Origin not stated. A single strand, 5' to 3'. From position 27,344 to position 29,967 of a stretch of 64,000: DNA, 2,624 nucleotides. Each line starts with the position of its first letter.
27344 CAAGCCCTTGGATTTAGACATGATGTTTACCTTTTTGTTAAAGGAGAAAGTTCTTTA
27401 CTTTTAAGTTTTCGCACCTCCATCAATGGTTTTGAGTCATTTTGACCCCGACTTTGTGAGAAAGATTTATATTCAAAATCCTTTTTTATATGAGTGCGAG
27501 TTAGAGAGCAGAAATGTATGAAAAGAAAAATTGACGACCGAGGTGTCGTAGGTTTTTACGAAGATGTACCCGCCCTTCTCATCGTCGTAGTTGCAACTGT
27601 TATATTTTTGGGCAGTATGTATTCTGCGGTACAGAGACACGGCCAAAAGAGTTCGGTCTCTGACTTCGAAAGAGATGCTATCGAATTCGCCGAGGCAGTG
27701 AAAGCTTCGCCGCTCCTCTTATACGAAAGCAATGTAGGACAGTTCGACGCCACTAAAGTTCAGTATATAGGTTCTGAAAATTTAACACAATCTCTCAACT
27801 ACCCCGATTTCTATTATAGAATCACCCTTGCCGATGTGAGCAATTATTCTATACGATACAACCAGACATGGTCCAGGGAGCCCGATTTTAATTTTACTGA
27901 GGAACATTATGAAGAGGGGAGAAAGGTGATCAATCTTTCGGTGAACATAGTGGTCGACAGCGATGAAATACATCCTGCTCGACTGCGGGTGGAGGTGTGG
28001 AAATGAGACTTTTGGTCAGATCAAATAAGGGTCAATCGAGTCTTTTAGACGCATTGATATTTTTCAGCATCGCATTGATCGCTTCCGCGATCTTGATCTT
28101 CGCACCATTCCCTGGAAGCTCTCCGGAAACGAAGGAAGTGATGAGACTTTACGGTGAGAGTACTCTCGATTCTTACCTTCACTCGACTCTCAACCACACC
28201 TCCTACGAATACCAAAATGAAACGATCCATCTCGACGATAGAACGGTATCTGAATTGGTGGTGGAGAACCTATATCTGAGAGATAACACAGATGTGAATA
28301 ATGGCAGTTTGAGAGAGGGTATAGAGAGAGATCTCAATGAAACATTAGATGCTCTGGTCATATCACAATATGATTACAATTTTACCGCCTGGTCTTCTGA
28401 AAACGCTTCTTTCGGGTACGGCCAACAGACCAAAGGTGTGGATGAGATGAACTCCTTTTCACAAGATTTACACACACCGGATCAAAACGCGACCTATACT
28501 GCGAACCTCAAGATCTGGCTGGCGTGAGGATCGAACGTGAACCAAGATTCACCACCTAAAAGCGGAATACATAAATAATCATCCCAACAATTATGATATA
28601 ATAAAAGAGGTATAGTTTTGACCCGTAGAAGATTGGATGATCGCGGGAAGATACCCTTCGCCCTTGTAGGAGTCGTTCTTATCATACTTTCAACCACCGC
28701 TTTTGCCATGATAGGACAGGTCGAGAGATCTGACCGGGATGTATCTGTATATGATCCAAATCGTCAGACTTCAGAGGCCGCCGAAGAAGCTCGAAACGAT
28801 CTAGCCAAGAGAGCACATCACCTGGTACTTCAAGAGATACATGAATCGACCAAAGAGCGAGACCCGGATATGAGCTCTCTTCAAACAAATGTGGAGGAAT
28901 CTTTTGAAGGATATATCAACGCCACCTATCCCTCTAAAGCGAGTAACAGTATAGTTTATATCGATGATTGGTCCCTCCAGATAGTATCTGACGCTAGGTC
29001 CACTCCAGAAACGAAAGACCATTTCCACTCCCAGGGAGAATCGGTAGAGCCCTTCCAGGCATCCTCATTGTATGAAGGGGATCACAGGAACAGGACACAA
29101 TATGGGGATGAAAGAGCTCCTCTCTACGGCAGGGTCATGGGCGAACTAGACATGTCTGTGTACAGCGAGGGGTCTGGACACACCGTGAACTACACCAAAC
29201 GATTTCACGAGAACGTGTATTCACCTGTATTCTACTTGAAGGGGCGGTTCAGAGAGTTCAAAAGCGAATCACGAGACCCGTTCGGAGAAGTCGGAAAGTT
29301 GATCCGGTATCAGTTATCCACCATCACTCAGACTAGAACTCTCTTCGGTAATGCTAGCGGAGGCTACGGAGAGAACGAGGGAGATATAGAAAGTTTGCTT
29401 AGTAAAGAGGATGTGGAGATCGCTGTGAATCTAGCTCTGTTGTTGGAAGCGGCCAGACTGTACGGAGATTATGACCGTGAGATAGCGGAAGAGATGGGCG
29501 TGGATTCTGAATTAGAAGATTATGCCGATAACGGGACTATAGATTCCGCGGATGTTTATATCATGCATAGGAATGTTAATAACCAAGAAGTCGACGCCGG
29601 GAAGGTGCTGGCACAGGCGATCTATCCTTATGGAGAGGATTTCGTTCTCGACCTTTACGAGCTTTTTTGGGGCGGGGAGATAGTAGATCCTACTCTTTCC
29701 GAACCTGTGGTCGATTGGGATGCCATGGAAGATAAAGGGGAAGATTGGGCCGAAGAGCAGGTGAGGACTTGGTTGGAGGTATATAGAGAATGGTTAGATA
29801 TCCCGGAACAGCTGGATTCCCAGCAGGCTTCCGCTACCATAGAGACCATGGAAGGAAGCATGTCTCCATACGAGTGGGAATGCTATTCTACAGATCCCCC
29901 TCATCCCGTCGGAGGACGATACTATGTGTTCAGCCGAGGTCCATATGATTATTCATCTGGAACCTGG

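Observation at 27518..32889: Module of two small pilin-like proteins plus a 1423-aa protein with a prepilin-like N-terminus, convergent with the pilus operon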

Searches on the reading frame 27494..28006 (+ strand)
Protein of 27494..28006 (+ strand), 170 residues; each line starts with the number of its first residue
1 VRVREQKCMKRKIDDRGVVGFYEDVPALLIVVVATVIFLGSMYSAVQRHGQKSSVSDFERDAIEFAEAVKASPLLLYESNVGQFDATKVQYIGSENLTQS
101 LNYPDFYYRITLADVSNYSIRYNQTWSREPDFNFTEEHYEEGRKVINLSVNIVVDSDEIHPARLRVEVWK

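Call 4: search_protein_families(library=pfam, proteins=[window:27494-28006:+], max_evalue=0.01)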
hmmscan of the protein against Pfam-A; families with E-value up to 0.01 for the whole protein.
window:27494-28006:+ (170 aa): 0 families

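Call 5: search_protein_families(library=ncbifam, proteins=[window:27494-28006:+], max_evalue=0.01)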
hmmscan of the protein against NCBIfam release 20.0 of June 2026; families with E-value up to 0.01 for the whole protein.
window:27494-28006:+ (170 aa): 0 families

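Call 38: search_protein_families(library=pfam, alignment_id=A4, max_evalue=1)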
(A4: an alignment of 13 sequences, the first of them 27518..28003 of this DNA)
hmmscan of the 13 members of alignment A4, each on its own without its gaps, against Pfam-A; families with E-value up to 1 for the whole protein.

A. member 1, window:27518-28003:+ (162 aa): 2 families
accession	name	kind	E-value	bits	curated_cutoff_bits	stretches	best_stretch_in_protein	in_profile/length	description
PF23958.1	DUF7287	-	0.067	14.2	27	1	20-161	17-157/157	Family of unknown function (DUF7287)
PF23956.1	DUF7285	-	0.084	14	27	1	117-161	73-112/112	Family of unknown function (DUF7285)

B. families by the number of members that match (of 13 scanned): 9 families
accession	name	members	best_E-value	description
PF23958.1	DUF7287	4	0.0049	Family of unknown function (DUF7287)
PF23956.1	DUF7285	2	0.074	Family of unknown function (DUF7285)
PF22889.1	Tea_mid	1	0.0072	Telomere ends associated, middle domain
PF13847.12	Methyltransf_31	1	0.014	Methyltransferase domain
PF08395.17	7tm_7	1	0.082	7tm Chemosensory receptor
PF01611.21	Filo_glycop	1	0.12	Filovirus glycoprotein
PF01133.22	ER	1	0.12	Enhancer of rudimentary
PF17965.7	MucBP_2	1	0.16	Mucin binding domain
PF02791.22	DDT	1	0.16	DDT domain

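Call 67: find_homologous_proteins(query=A4, max_evalue=0.01)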
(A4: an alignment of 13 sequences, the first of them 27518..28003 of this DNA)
Query A4 (13 sequences) (162 aa, profile of the alignment): 28 proteins with E <= 0.01 among 1325 candidates.
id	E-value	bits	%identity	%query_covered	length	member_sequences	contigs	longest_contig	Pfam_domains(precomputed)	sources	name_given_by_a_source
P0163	5.3e-68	246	78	100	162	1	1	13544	-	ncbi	ncbi:MAG: hypothetical protein V5A88_05825 [Candidatus Thermoplasmatota archaeon]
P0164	7.2e-67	242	73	100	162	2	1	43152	-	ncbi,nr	ncbi:MAG: hypothetical protein KGY76_02580 [Candidatus Thermoplasmatota archaeon]|nr:hypothetical pr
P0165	1.5e-66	241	69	100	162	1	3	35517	-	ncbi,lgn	-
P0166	3.1e-66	240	83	100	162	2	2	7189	-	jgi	-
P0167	6.1e-66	239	75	100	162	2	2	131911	-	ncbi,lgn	-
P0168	6.4e-64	233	70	100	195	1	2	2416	-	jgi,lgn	-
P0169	1.5e-61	225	72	100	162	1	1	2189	-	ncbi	-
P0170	3.4e-59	217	54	100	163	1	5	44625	-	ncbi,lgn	-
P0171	8.1e-57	210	33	93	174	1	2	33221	-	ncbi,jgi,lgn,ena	-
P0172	2.8e-56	208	30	99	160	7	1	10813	-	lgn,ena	-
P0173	1.8e-55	205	27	96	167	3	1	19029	-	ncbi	ncbi:MAG: hypothetical protein ACP5JR_01400 [Thermoplasmata archaeon]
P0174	3.3e-55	204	31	97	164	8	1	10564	-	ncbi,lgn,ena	-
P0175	1.8e-54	202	55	100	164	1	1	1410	-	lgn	-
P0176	2.1e-53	199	29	96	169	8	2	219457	-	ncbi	ncbi:MAG: hypothetical protein QW620_08440 [Thermoplasmata archaeon]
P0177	8.0e-53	197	29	93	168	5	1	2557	-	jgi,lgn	jgi:hypothetical protein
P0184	2.5e-45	172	25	100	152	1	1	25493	-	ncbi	-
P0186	5.4e-45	171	29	100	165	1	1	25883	-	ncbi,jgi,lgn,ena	-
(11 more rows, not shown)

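Call 68: find_encoding_contigs(protein=P0176, flank=10000, max_places=1)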
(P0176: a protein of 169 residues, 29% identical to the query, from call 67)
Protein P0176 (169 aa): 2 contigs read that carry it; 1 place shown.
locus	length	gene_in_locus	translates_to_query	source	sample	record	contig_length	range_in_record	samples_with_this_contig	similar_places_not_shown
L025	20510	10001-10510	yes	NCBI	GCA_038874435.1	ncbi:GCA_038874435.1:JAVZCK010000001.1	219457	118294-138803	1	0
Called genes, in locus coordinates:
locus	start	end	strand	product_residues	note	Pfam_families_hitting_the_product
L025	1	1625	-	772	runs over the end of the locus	-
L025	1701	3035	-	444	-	PF22641:TiaS_TCKD, PF08489:TiaS_FLD, PF01336:tRNA_anti-codon, PF23783:Zn_ribbon_TiaS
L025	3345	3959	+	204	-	-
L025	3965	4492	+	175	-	-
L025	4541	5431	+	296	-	-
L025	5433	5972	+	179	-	-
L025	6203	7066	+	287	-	PF01937:ARMT1-like_dom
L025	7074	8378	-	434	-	PF01637:ATPase_2, PF05621:TniB (weak), PF13191:AAA_16, PF13401:AAA_22, PF00004:AAA, PF22606:Cdc6-ORC-like_ATPase_lid, PF22703:Cdc6_lid, PF09079:WHD_Cdc6, +2 more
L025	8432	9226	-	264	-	PF00571:CBS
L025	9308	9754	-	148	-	PF10865:DUF2703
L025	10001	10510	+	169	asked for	-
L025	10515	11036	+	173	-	-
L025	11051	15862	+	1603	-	-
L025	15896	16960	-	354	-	-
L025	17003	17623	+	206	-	PF00551:Formyl_trans_N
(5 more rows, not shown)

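Call 69: find_encoding_contigs(protein=P0184, flank=10000, max_places=1)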
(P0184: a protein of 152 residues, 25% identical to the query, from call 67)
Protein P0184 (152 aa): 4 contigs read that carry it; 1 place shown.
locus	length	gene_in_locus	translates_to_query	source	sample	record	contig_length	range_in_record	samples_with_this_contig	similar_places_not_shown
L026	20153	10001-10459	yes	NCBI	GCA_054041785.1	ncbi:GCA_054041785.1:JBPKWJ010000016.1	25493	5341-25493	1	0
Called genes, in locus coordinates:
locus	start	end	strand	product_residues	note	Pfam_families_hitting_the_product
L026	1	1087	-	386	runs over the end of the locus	PF13421:Band_7_1, PF10571:UPF0547, PF13240:Zn_Ribbon_1, PF13248:Zn_ribbon_3, PF13240:Zn_Ribbon_1, PF12773:DZR, PF24460:DUF7575, PF13240:Zn_Ribbon_1, +9 more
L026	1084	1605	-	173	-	-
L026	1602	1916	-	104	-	-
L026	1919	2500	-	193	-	-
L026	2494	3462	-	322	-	-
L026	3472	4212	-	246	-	-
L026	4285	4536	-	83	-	PF04193:PQ-loop, PF03083:MtN3_slv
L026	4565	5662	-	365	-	PF02615:Ldh_2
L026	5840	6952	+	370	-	PF00091:Tubulin, PF12327:FtsZ_C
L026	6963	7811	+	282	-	-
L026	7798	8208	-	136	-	PF01998:DUF131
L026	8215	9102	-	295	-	PF17032:Zn_ribbon_15 (faint), PF12773:DZR, PF13240:Zn_Ribbon_1, PF13248:Zn_ribbon_3, PF24460:DUF7575 (faint), PF24463:DUF7577 (weak), PF13240:Zn_Ribbon_1, PF13248:Zn_ribbon_3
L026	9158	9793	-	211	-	-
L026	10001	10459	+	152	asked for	-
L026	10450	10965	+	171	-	-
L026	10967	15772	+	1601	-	PF01183:Glyco_hydro_25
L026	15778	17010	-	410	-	PF01142:TruD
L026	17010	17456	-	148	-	PF00334:NDK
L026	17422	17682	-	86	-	PF01246:Ribosomal_L24e, PF06467:zf-FCS (weak), PF04945:YHS (weak)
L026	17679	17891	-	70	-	PF01200:Ribosomal_S28e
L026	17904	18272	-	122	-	PF01248:Ribosomal_L7Ae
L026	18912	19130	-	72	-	-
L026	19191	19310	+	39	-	-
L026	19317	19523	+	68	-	-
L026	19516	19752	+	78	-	-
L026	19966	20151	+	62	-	?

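Call 70: find_encoding_contigs(protein=P0186, flank=10000, max_places=1)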
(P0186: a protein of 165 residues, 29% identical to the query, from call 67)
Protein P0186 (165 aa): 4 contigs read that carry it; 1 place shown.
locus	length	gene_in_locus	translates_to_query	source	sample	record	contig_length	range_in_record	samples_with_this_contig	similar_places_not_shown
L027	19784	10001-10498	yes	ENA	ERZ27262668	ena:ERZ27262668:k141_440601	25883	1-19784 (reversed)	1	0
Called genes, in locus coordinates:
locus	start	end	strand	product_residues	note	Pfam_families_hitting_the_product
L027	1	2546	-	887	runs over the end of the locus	PF00270:DEAD, PF04851:ResIII, PF00271:Helicase_C, PF19306:WHD_Lhr, PF08494:DEAD_assoc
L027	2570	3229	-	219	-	PF01351:RNase_HII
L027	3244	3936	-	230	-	PF06745:ATPase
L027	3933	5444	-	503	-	-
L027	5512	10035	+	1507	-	PF00932:LTD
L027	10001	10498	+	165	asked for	-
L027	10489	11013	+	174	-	-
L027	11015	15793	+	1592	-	PF01183:Glyco_hydro_25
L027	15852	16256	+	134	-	PF27217:AF_0155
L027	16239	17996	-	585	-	PF03415:Peptidase_C11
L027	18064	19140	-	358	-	PF01321:Creatinase_N, PF00557:Peptidase_M24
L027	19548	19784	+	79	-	?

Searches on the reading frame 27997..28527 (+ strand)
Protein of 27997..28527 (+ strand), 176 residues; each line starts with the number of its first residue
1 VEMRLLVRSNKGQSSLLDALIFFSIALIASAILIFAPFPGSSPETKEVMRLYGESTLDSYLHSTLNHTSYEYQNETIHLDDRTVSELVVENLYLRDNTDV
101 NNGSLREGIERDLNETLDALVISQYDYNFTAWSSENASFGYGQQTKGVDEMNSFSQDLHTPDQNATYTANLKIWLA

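Call 4: search_protein_families(library=pfam, proteins=[window:27997-28527:+], max_evalue=0.01)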
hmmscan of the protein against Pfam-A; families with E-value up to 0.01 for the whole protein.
window:27997-28527:+ (176 aa): 0 families

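Call 5: search_protein_families(library=ncbifam, proteins=[window:27997-28527:+], max_evalue=0.01)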
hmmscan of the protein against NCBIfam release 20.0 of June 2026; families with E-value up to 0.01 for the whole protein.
window:27997-28527:+ (176 aa): 0 families

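Call 37: search_protein_families(library=pfam, alignment_id=A5, max_evalue=1)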
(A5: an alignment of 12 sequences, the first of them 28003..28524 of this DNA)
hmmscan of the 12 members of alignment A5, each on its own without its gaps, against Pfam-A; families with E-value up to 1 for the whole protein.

A. member 1, window:28003-28524:+ (174 aa): 0 families

B. families by the number of members that match (of 12 scanned): 9 families
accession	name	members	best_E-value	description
PF07811.17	TadE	3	0.042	TadE-like protein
PF04193.19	PQ-loop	1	0.021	PQ loop repeat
PF03358.20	FMN_red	1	0.039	NADPH-dependent FMN reductase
PF14575.11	EphA2_TM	1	0.051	Ephrin type-A receptor 2 transmembrane domain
PF18798.6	LPD3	1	0.056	Large polyvalent protein-associated domain 3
PF12959.12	DUF3848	1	0.097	Protein of unknown function (DUF3848)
PF03350.21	UPF0114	1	0.11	Uncharacterized protein family, UPF0114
PF06124.16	DUF960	1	0.11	Staphylococcal protein of unknown function (DUF960)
PF19451.5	DUF5989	1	0.39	Family of unknown function (DUF5989)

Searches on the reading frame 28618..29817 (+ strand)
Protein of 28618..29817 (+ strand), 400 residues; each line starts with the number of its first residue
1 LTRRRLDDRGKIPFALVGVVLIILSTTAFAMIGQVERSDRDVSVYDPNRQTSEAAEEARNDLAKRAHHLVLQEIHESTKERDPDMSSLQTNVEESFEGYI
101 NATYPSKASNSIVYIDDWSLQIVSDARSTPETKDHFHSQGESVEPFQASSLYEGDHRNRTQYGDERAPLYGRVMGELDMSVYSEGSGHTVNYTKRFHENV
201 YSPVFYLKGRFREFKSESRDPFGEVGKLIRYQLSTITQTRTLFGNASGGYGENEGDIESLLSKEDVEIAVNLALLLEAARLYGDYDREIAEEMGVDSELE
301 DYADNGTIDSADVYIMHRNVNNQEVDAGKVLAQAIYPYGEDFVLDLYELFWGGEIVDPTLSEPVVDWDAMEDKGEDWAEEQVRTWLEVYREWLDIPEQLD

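Call 87: search_dna_similar(query=window:28618-29817:+, collection=plasmids, mode=protein, max_evalue=1, max_rows=10)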
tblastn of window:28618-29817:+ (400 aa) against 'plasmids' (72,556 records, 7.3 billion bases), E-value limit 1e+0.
No match.
